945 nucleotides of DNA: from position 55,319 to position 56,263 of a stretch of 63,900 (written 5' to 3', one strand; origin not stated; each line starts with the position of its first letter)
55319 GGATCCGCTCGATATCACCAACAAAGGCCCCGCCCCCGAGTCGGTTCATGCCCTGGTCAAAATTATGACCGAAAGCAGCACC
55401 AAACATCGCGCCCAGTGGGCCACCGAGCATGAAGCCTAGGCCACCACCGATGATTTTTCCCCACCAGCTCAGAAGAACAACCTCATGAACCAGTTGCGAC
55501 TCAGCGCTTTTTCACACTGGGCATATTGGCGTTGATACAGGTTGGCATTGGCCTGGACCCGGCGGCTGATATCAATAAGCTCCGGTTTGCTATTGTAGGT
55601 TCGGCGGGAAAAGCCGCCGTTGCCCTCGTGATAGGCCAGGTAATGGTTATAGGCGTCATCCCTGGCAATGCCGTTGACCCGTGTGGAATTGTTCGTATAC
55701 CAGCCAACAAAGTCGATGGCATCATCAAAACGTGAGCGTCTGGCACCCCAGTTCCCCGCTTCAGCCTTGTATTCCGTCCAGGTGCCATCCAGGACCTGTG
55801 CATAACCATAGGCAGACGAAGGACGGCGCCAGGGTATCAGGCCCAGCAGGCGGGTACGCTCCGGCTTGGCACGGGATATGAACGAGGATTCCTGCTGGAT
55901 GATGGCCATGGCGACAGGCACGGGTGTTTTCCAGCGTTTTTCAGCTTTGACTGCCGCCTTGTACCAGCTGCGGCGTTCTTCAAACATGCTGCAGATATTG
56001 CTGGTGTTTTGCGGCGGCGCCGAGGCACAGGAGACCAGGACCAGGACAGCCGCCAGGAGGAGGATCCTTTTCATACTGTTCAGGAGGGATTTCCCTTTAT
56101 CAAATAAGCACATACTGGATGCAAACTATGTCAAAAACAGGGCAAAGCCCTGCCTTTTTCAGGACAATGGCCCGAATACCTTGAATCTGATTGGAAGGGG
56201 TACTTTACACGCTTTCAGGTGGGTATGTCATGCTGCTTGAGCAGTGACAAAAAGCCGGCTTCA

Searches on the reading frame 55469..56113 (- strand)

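Call 53: search_protein_families(library=pfam, proteins=[window:55469-56113:-], max_evalue=0.0001)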
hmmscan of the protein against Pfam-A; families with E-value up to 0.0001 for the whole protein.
window:55469-56113:- (214 aa): 2 families
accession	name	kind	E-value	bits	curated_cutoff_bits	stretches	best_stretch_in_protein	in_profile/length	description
PF19489.4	SLT_4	-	4e-79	264.9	27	1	18-200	2-184/184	Transglycosylase SLT domain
PF01464.25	SLT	-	4.1e-06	26.8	21.3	1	55-171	4-104/117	Transglycosylase SLT domain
